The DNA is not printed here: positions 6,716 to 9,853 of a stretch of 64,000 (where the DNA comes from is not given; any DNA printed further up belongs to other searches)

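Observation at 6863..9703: Zinc-ribbon pseudokinase fused through a TM helix to an extracytoplasmic FGE-sulfatase domain, translationally linked to dut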

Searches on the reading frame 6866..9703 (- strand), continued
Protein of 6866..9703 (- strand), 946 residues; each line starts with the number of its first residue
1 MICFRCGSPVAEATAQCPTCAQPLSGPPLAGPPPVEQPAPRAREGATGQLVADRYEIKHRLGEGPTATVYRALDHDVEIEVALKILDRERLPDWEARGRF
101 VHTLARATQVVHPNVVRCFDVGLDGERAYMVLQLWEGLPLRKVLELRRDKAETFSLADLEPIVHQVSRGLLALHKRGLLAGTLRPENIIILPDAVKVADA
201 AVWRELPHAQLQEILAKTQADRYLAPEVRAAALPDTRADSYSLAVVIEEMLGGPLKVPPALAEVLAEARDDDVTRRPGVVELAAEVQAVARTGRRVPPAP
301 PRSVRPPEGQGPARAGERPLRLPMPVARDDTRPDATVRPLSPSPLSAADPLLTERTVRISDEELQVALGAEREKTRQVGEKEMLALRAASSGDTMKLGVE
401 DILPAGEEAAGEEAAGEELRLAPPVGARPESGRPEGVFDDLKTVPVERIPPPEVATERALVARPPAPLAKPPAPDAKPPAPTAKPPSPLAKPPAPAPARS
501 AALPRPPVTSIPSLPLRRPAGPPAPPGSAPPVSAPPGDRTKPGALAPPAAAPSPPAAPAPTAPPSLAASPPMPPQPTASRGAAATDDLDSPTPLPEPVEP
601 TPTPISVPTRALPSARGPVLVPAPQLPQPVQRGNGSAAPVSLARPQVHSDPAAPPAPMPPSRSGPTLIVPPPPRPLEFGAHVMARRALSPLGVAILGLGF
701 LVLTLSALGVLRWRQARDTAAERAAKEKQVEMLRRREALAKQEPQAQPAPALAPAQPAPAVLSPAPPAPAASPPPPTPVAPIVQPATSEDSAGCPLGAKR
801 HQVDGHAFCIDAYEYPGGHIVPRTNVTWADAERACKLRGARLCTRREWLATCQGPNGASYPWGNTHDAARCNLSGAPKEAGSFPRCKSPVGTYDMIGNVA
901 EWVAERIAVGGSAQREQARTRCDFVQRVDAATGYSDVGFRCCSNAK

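Call 7: find_homologous_proteins(query=window:6866-9703:-, max_evalue=0.00001)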
Query window:6866-9703:- (946 aa): 158 proteins with E <= 0.00001 among 8000 candidates; the best 120 are listed.
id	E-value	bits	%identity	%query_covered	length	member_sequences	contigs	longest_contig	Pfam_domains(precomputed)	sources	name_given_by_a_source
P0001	0.0e+0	2051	100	100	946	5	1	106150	PF07714.24,PF00069.32,PF03781.23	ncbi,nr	ncbi:MAG TPA: protein kinase [Polyangia bacterium]|nr:protein kinase [Polyangia bacterium]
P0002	1.5e-198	680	49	48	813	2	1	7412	PF07714.24,PF00069.32,PF03781.23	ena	-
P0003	3.8e-193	663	49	48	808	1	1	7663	PF07714.24,PF00069.32,PF03781.23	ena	-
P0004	1.2e-177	611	52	42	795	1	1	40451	PF07714.24,PF00069.32,PF03781.23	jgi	jgi:serine/threonine-protein kinase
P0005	2.4e-70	256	38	27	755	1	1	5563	PF07714.24,PF00069.32,PF03781.23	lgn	-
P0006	4.9e-62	229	35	27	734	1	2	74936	PF07714.24,PF00069.32,PF13240.12,PF03781.23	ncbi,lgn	-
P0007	6.5e-57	212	34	35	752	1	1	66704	PF07714.24,PF00069.32,PF03781.23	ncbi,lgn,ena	-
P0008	1.8e-52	197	40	29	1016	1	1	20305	PF07714.24,PF00069.32,PF03781.23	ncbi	-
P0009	1.9e-52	197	37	26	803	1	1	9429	PF07714.24,PF00069.32,PF03781.23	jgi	-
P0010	2.1e-24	104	34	23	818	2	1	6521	PF06293.21,PF07714.24,PF00069.32,PF03109.23,PF17667.8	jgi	jgi:serine/threonine protein kinase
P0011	4.7e-24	103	32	22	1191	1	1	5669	PF07714.24,PF00069.32,PF03781.23,PF20703.4,PF13191.13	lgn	-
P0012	2.0e-20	91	29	27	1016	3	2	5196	PF13431.13,PF13414.13,PF13428.13,PF14559.13,PF07714.24,PF00069.32,PF00515.35,PF03109.23,PF13432.13,PF07719.24,PF01636.30,PF13174.13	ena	-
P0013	8.2e-19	86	33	16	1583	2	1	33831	PF07714.24,PF00069.32,PF17874.8,PF00515.35,PF03109.23,PF13424.13,PF07719.24,PF01636.30,PF13374.13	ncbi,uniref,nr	ncbi:MAG: protein kinase [Candidatus Eisenbacteria bacterium]|uniref:Protein kinase n=1 Tax=Eiseniib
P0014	4.0e-18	83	33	22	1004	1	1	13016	PF07714.24,PF00069.32,PF00498.32,PF16697.11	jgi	-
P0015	1.4e-17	82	31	23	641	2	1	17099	PF07714.24,PF00069.32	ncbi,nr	ncbi:MAG: protein kinase [Myxococcota bacterium]|nr:protein kinase [Myxococcota bacterium]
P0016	2.4e-17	81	32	23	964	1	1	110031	PF13431.13,PF13176.13,PF13428.13,PF14559.13,PF07714.24,PF00069.32,PF00515.35,PF03109.23,PF12895.14,PF13424.13,PF13432.13,PF13181.13,PF07719.24,PF01636.30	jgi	jgi:tetratricopeptide (TPR) repeat protein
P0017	3.3e-17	80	35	22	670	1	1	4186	PF07714.24,PF00069.32,PF03793.25,PF01636.30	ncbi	-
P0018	8.5e-17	79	32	25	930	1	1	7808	PF07714.24,PF00069.32,PF00498.32,PF16697.11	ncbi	-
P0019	1.4e-16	78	31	22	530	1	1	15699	PF07714.24,PF00069.32,PF03109.23,PF08308.18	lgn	-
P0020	1.6e-16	78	33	23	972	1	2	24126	PF07714.24,PF00069.32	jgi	jgi:serine/threonine protein kinase/tetratricopeptide (TPR) repeat protein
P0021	3.8e-16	77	32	21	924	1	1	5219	PF07714.24,PF00069.32,PF05226.17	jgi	jgi:serine/threonine-protein kinase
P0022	5.3e-15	73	28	27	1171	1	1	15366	PF13431.13,PF13414.13,PF13176.13,PF13428.13,PF13374.13,PF07721.21,PF14559.13,PF07714.24,PF00069.32,PF17874.8,PF00515.35,PF13424.13,PF13432.13,PF13181.13,PF07719.24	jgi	-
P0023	7.1e-15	73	29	25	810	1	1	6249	PF07714.24,PF00069.32,PF03109.23,PF03781.23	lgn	-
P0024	1.2e-14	72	31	24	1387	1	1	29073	PF07714.24,PF00069.32,PF03109.23,PF01636.30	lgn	-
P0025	1.8e-14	71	32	24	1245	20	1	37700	PF07714.24,PF00069.32,PF03109.23,PF13191.13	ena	-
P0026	2.7e-14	71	28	27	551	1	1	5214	PF07714.24,PF00069.32,PF01636.30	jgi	-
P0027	3.0e-14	70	32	25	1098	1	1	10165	PF07714.24,PF00069.32,PF00515.35,PF13424.13,PF13432.13,PF07719.24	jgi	jgi:tetratricopeptide (TPR) repeat protein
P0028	7.7e-14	69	31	30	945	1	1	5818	PF07714.24,PF00069.32,PF13240.12,PF01636.30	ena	-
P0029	8.6e-14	69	28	27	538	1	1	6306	PF07714.24,PF00069.32,PF03109.23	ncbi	-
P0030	1.4e-13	68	31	22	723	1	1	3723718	PF07714.24,PF00069.32,PF03109.23,PF03793.25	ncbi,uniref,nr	ncbi:Stk1 family PASTA domain-containing Ser/Thr kinase [Rhodococcus sp. X156]|uniref:Stk1 family PA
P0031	2.0e-13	68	29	26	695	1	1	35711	PF07714.24,PF00069.32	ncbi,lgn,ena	-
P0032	2.2e-13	68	26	28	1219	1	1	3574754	PF13431.13,PF12862.14,PF13414.13,PF13176.13,PF24885.2,PF13428.13,PF13374.13,PF07721.21,PF14559.13,PF07714.24,PF00069.32,PF17874.8,PF00515.35,PF03109.23,PF12895.14,PF13424.13,PF28559.1,PF14938.13,PF13432.13,PF13181.13,PF07719.24,PF13174.13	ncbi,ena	-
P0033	2.4e-13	67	31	22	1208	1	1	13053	PF13414.13,PF00004.36,PF13401.13,PF13428.13,PF13191.13,PF14559.13,PF07714.24,PF00069.32,PF17874.8,PF00515.35,PF03109.23,PF13424.13,PF13432.13,PF07719.24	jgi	jgi:predicted ATPase/tRNA A-37 threonylcarbamoyl transferase component Bud32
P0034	2.8e-13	67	33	23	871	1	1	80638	PF07714.24,PF00069.32,PF25174.2,PF26549.1,PF00930.28,PF26550.2,PF07676.19,PF01636.30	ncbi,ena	-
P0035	5.0e-13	66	33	21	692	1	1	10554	PF25168.2,PF24817.2,PF23393.3,PF07714.24,PF00069.32,PF20426.5,PF25460.2,PF00400.39,PF23414.2,PF23410.5,PF25174.2,PF24814.2,PF23381.2,PF25173.2,PF25171.2,PF12894.14,PF25175.2,PF24796.2,PF07676.19,PF24780.2,PF23409.2,PF25172.2,PF24782.3,PF25391.2,PF24807.2,PF25047.1,PF26550.2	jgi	jgi:serine/threonine protein kinase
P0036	5.6e-13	66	28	26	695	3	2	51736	PF07714.24,PF00069.32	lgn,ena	-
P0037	6.8e-13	66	33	22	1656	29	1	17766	PF14559.13,PF07714.24,PF14863.13,PF00069.32,PF13414.13,PF03109.23,PF08308.18,PF13432.13,PF13428.13,PF13620.13,PF07719.24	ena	-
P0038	9.8e-13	65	28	34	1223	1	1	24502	PF07714.24,PF00069.32,PF00515.35,PF03109.23,PF13424.13,PF13176.13,PF13432.13,PF01636.30,PF13191.13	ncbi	-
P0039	1.2e-12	65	32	22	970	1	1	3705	PF07714.24,PF00069.32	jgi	jgi:tRNA A-37 threonylcarbamoyl transferase component Bud32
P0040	1.9e-12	65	30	23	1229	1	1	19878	PF07714.24,PF00069.32,PF17874.8,PF25872.1,PF13424.13,PF07719.24,PF01636.30,PF13191.13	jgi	jgi:predicted ATPase/serine/threonine protein kinase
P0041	2.2e-12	64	31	17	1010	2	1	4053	PF07714.24,PF00069.32,PF08238.19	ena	-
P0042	2.2e-12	64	33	23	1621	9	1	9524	PF14559.13,PF07714.24,PF00069.32,PF13715.13,PF11008.15,PF08308.18,PF13428.13,PF13620.13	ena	-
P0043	2.6e-12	64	29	22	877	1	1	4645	PF07714.24,PF10647.16,PF00069.32,PF26549.1,PF00930.28,PF23381.2,PF26550.2,PF07676.19,PF01636.30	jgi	jgi:Tol biopolymer transport system component/tRNA A-37 threonylcarbamoyl transferase component Bud3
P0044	2.9e-12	64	32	23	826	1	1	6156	PF07714.24,PF00069.32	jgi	jgi:eukaryotic-like serine/threonine-protein kinase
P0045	3.8e-12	63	30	24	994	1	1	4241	PF13431.13,PF13414.13,PF13428.13,PF13374.13,PF14559.13,PF07714.24,PF00069.32,PF00515.35,PF03109.23,PF13424.13,PF13432.13,PF13181.13,PF07719.24,PF01636.30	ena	-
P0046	3.9e-12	63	31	21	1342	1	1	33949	PF07714.24,PF00069.32,PF03109.23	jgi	-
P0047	4.0e-12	63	30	12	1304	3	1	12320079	PF07714.24,PF00069.32,PF03109.23,PF03781.23,PF20703.4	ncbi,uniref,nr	ncbi:bifunctional serine/threonine-protein kinase/formylglycine-generating enzyme family protein [Po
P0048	4.4e-12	63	34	21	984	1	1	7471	PF07714.24,PF00069.32,PF00515.35,PF13424.13,PF24885.2,PF07719.24,PF13374.13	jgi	jgi:tetratricopeptide (TPR) repeat protein/predicted Ser/Thr protein kinase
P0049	5.5e-12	63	31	22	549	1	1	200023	PF07714.24,PF00069.32,PF01636.30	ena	-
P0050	5.6e-12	63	33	23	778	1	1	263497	PF13431.13,PF13414.13,PF13428.13,PF14559.13,PF07714.24,PF00069.32,PF00515.35,PF13424.13,PF21033.5,PF13432.13,PF13181.13,PF07719.24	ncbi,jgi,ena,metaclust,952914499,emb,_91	jgi:serine/threonine protein kinase/Tfp pilus assembly protein PilF|metaclust:\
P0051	6.5e-12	63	31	22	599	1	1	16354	PF07714.24,PF00069.32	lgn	-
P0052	8.3e-12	62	34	21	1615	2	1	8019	PF14559.13,PF07714.24,PF00069.32,PF03109.23,PF08308.18,PF13428.13,PF13620.13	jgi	jgi:eukaryotic-like serine/threonine-protein kinase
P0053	1.1e-11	62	33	22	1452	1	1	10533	PF07714.24,PF00069.32,PF13401.13,PF00211.26,PF13191.13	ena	-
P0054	1.7e-11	61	29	21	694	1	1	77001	PF13431.13,PF13414.13,PF13428.13,PF13374.13,PF14559.13,PF07714.24,PF00069.32,PF00515.35,PF03109.23,PF13424.13,PF13432.13,PF07719.24,PF01636.30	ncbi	ncbi:MAG: protein kinase [Planctomycetota bacterium]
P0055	1.9e-11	61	32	22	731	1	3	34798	PF07714.24,PF00069.32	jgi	jgi:serine/threonine-protein kinase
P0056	2.2e-11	61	32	23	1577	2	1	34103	PF14559.13,PF07714.24,PF00069.32,PF13414.13,PF03109.23,PF08308.18,PF13432.13,PF13428.13,PF13620.13,PF07719.24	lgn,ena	-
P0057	2.8e-11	61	30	22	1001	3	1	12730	PF14559.13,PF07714.24,PF00069.32,PF13414.13,PF03109.23,PF13432.13,PF07719.24,PF01636.30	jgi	jgi:eukaryotic-like serine/threonine-protein kinase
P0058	4.3e-11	60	34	21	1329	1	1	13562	PF07714.24,PF00069.32,PF13424.13,PF13191.13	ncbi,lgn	-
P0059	4.9e-11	60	29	22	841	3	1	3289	PF07714.24,PF00069.32,PF05226.17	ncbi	-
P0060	5.1e-11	60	35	22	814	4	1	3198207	PF14559.13,PF07714.24,PF00069.32,PF13424.13,PF13432.13,PF13181.13,PF17667.8,PF07719.24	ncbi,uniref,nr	ncbi:serine/threonine-protein kinase [Nannocystis sp. SCPEA4]|uniref:protein kinase domain-containin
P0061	5.8e-11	60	29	22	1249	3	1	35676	PF13431.13,PF13414.13,PF13176.13,PF13428.13,PF13374.13,PF14559.13,PF07714.24,PF00069.32,PF17874.8,PF00515.35,PF13424.13,PF13432.13,PF13181.13,PF07719.24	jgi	-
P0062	7.2e-11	59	29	28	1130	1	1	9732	PF25168.2,PF24105.2,PF24805.2,PF25048.2,PF24017.3,PF23342.2,PF23411.2,PF24817.2,PF23393.3,PF07714.24,PF23389.2,PF00069.32,PF15492.13,PF20426.5,PF25460.2,PF00400.39,PF23414.2,PF25178.1,PF23410.5,PF23775.2,PF25174.2,PF24814.2,PF23381.2,PF25173.2,PF23383.2,PF25171.2,PF12894.14,PF25175.2,PF24796.2,PF210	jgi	jgi:eukaryotic-like serine/threonine-protein kinase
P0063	7.6e-11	59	32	22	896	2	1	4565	PF07714.24,PF00069.32,PF26549.1,PF03109.23,PF00400.39,PF07676.19,PF01636.30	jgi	jgi:WD40 repeat protein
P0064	1.0e-10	59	30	21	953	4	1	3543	PF13431.13,PF13414.13,PF13176.13,PF13428.13,PF14559.13,PF07714.24,PF00069.32,PF00515.35,PF13424.13,PF14531.13,PF13181.13,PF07719.24,PF01636.30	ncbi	-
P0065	1.2e-10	59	28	22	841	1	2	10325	PF07714.24,PF00069.32,PF05226.17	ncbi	-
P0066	1.6e-10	58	28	21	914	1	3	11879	PF21325.4,PF13176.13,PF24885.2,PF13428.13,PF13374.13,PF07721.21,PF14559.13,PF07714.24,PF00069.32,PF17874.8,PF00515.35,PF03109.23,PF13424.13,PF13432.13,PF13181.13,PF07719.24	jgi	-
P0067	1.6e-10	58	27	23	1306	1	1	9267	PF07714.24,PF00069.32,PF03109.23,PF13191.13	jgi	jgi:eukaryotic-like serine/threonine-protein kinase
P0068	1.8e-10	58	30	21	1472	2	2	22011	PF07714.24,PF00069.32,PF03109.23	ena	-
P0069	1.8e-10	58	33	21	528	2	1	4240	PF07714.24,PF00069.32,PF03109.23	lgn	-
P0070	2.0e-10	58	31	22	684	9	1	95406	PF07714.24,PF00069.32,PF03109.23,PF03793.25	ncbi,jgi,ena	jgi:serine/threonine-protein kinase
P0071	2.2e-10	58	29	22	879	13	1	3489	PF07714.24,PF00069.32,PF00515.35,PF03109.23,PF13424.13,PF13176.13,PF13181.13,PF07719.24,PF13174.13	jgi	-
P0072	3.3e-10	57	28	22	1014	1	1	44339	PF07714.24,PF13431.13,PF00069.32,PF00515.35,PF03109.23,PF13176.13,PF13428.13,PF13181.13,PF07719.24,PF13174.13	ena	-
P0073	3.3e-10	57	29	22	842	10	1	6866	PF07714.24,PF00069.32,PF05226.17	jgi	-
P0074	3.5e-10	57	30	21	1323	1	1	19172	PF07714.24,PF00069.32,PF03109.23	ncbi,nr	ncbi:MAG: serine/threonine protein kinase [Planctomycetes bacterium]|nr:serine/threonine protein kin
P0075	3.6e-10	57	31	21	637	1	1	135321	PF07714.24,PF00069.32,PF03109.23,PF01636.30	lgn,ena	-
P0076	4.2e-10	57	30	23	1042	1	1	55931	PF07714.24,PF13431.13,PF00069.32,PF13181.13,PF07719.24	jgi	jgi:serine/threonine protein kinase/Tfp pilus assembly protein PilF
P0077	4.2e-10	57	27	21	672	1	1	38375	PF07714.24,PF00069.32,PF03109.23,PF03781.23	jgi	jgi:formylglycine-generating enzyme required for sulfatase activity/tRNA A-37 threonylcarbamoyl tran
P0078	4.6e-10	57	32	21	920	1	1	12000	PF07714.24,PF00069.32,PF25174.2,PF26549.1,PF00930.28,PF26550.2,PF07676.19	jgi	jgi:Tol biopolymer transport system component/tRNA A-37 threonylcarbamoyl transferase component Bud3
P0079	5.5e-10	56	31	21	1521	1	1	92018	PF07714.24,PF00069.32,PF03781.23,PF20703.4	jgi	jgi:serine/threonine protein kinase/formylglycine-generating enzyme required for sulfatase activity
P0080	5.8e-10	56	30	21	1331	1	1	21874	PF25048.2,PF07865.18,PF23342.2,PF20370.3,PF23393.3,PF23609.2,PF00069.32,PF24797.2,PF20426.5,PF25460.2,PF25178.1,PF23775.2,PF25173.2,PF23383.2,PF25171.2,PF12894.14,PF24780.2,PF25172.2,PF24782.3,PF08662.18,PF25047.1,PF26550.2,PF23756.2,PF23098.2,PF25168.2,PF24105.2,PF24805.2,PF24017.3,PF13570.14,PF248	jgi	jgi:WD40 repeat protein/tRNA A-37 threonylcarbamoyl transferase component Bud32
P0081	6.0e-10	56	-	-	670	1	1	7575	PF07714.24,PF00069.32,PF03109.23,PF01636.30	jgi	jgi:tRNA A-37 threonylcarbamoyl transferase component Bud32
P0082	1.2e-9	55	30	21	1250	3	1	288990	PF07714.24,PF00069.32,PF03109.23,PF03781.23,PF20703.4,PF01636.30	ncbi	-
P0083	1.3e-9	55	26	21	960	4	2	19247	PF07714.24,PF00069.32,PF00515.35,PF13424.13,PF24885.2,PF13432.13,PF07719.24,PF13374.13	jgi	jgi:tetratricopeptide (TPR) repeat protein/predicted Ser/Thr protein kinase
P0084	1.5e-9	55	29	21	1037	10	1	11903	PF07714.24,PF00069.32,PF13414.13,PF00515.35,PF13432.13,PF07719.24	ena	-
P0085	1.7e-9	55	-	-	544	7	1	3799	PF07714.24,PF00069.32,PF03109.23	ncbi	-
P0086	2.0e-9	54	31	22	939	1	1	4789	PF25168.2,PF13360.14,PF25174.2,PF24814.2,PF24805.2,PF23381.2,PF25173.2,PF12894.14,PF25175.2,PF24817.2,PF24796.2,PF24780.2,PF23393.3,PF07714.24,PF00069.32,PF25172.2,PF24782.3,PF25391.2,PF23869.2,PF24807.2,PF25460.2,PF00400.39,PF23414.2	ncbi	ncbi:MAG: WD40 repeat domain-containing serine/threonine protein kinase [Gemmataceae bacterium]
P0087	2.2e-9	54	33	22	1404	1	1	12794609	PF07714.24,PF00069.32,PF03109.23,PF13191.13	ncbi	-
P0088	2.4e-9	54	29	22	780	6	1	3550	PF07714.24,PF00069.32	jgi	jgi:serine/threonine protein kinase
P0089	2.7e-9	54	30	27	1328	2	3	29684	PF07714.24,PF00069.32,PF03109.23,PF13191.13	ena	-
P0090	2.8e-9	54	27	27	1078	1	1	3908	PF13401.13,PF13248.12,PF13191.13,PF08772.17,PF07714.24,PF00069.32,PF17874.8,PF12773.14,PF00515.35,PF03109.23,PF13424.13,PF07719.24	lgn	-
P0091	3.0e-9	54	32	23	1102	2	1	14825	PF07714.24,PF00069.32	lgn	-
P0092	3.7e-9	54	31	22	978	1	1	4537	PF07714.24,PF13431.13,PF00069.32,PF00515.35,PF03109.23,PF07719.24,PF01636.30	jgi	jgi:serine/threonine-protein kinase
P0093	3.9e-9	54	29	23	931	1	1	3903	PF07714.24,PF00069.32,PF03109.23,PF01636.30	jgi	jgi:predicted Ser/Thr protein kinase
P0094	3.9e-9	54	27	23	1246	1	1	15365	PF13431.13,PF13414.13,PF08308.18,PF13620.13,PF14559.13,PF07714.24,PF00069.32,PF13371.13,PF00656.28,PF00515.35,PF03109.23,PF13432.13,PF13181.13,PF07719.24,PF01636.30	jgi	jgi:serine/threonine protein kinase/tetratricopeptide (TPR) repeat protein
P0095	5.7e-9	53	30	21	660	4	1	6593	PF07714.24,PF00069.32,PF03109.23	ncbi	-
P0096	6.3e-9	53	29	25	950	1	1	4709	PF25168.2,PF24105.2,PF24805.2,PF23342.2,PF24817.2,PF23393.3,PF07714.24,PF23389.2,PF00069.32,PF13516.13,PF20426.5,PF12799.14,PF25460.2,PF00400.39,PF23414.2,PF25178.1,PF23410.5,PF23775.2,PF25174.2,PF24814.2,PF23381.2,PF25173.2,PF23383.2,PF25171.2,PF12894.14,PF25175.2,PF13855.13,PF24796.2,PF07676.19,PF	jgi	jgi:serine/threonine protein kinase/WD40 repeat protein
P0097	6.8e-9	53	30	23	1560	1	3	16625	PF03704.24,PF07714.24,PF00069.32,PF03109.23,PF00486.35,PF20703.4,PF01547.31,PF13191.13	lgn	-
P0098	7.4e-9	53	32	23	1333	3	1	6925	PF07714.24,PF00069.32,PF03109.23,PF13424.13,PF13191.13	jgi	jgi:serine/threonine protein kinase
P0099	8.6e-9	52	28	25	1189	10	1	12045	PF10602.16,PF13414.13,PF13176.13,PF13428.13,PF13374.13,PF14559.13,PF07714.24,PF00069.32,PF00515.35,PF03109.23,PF13424.13,PF13432.13,PF13181.13,PF07719.24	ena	-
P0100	9.5e-9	52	29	22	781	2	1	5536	PF13431.13,PF23914.2,PF25062.2,PF13414.13,PF13176.13,PF12569.15,PF13428.13,PF14559.13,PF24575.2,PF07714.24,PF00069.32,PF13371.13,PF00515.35,PF12895.14,PF13424.13,PF21033.5,PF13432.13,PF13429.13,PF13181.13,PF01239.29,PF07719.24,PF13174.13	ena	-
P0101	1.1e-8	52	29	21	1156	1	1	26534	PF07714.24,PF00069.32,PF03109.23,PF13191.13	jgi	jgi:predicted ATPase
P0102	1.2e-8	52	28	25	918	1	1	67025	PF13414.13,PF13428.13,PF14559.13,PF07714.24,PF00069.32,PF13371.13,PF00515.35,PF03109.23,PF13424.13,PF13432.13,PF13181.13,PF07719.24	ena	-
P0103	1.5e-8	52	27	24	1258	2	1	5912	PF07714.24,PF00069.32,PF13191.13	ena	-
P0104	1.6e-8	52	31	22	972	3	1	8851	PF07714.24,PF00069.32,PF24463.2,PF13424.13,PF13191.13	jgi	jgi:serine/threonine-protein kinase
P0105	1.6e-8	51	29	22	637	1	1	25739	PF07714.24,PF00069.32,PF03109.23,PF01636.30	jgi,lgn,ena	-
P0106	1.7e-8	51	27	21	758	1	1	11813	PF07714.24,PF00069.32,PF03109.23,PF01636.30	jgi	jgi:serine/threonine protein kinase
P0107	2.7e-8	51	28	22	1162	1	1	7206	PF13176.13,PF13401.13,PF13428.13,PF13191.13,PF13374.13,PF07721.21,PF07714.24,PF00069.32,PF17874.8,PF00515.35,PF03109.23,PF13424.13,PF13181.13,PF07719.24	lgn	-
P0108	2.8e-8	51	33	18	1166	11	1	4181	PF07714.24,PF00069.32,PF03109.23,PF01636.30,PF13191.13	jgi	jgi:tetratricopeptide (TPR) repeat protein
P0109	3.0e-8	51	28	21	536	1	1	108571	PF07714.24,PF00069.32,PF03109.23,PF01636.30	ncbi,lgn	-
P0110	3.1e-8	51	30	22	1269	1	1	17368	PF07714.24,PF00069.32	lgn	-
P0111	3.6e-8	50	29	23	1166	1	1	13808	PF13431.13,PF25058.2,PF09986.16,PF13176.13,PF24885.2,PF13374.13,PF07714.24,PF00069.32,PF00515.35,PF03109.23,PF13424.13,PF13181.13,PF07719.24,PF20308.5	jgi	jgi:serine/threonine protein kinase/Tfp pilus assembly protein PilF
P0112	3.8e-8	50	33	22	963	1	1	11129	PF07714.24,PF00069.32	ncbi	ncbi:MAG TPA: serine/threonine-protein kinase, partial [Gemmatirosa sp.]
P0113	4.0e-8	50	31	24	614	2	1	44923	PF07714.24,PF00069.32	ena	-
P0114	4.3e-8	50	29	24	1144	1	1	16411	PF23586.3,PF25048.2,PF23342.2,PF23411.2,PF02239.23,PF23393.3,PF23609.2,PF00069.32,PF24797.2,PF15492.13,PF20426.5,PF25460.2,PF25178.1,PF23775.2,PF25173.2,PF23383.2,PF25171.2,PF12894.14,PF24780.2,PF16755.12,PF23761.2,PF25172.2,PF24782.3,PF08662.18,PF25047.1,PF26550.2,PF23756.2,PF23098.2,PF25168.2,PF24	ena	-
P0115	5.4e-8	50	26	27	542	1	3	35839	PF07714.24,PF00069.32,PF03109.23,PF01636.30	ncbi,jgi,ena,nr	ncbi:MAG TPA: serine/threonine-protein kinase [Kofleriaceae bacterium]|jgi:serine/threonine-protein 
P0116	6.1e-8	50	32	23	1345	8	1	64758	PF07714.24,PF00069.32,PF03109.23,PF13424.13,PF13191.13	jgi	-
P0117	8.5e-8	49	31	22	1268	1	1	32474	PF07714.24,PF00069.32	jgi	jgi:hypothetical protein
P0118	8.6e-8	49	31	20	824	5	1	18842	PF13431.13,PF23914.2,PF13414.13,PF13176.13,PF13428.13,PF13374.13,PF14559.13,PF07714.24,PF00069.32,PF00515.35,PF13424.13,PF13432.13,PF13181.13,PF07719.24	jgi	jgi:tetratricopeptide (TPR) repeat protein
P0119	8.8e-8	49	26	23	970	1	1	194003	PF07714.24,PF00069.32,PF13424.13,PF13181.13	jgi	-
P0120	9.5e-8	49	29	22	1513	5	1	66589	PF23586.3,PF17005.12,PF25048.2,PF23342.2,PF23411.2,PF02239.23,PF13191.13,PF23770.2,PF23393.3,PF23609.2,PF00069.32,PF24797.2,PF20426.5,PF25460.2,PF11715.17,PF25178.1,PF23775.2,PF25173.2,PF23383.2,PF25171.2,PF12894.14,PF20703.4,PF24780.2,PF08450.19,PF16755.12,PF23761.2,PF25172.2,PF24782.3,PF08662.18,P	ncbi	-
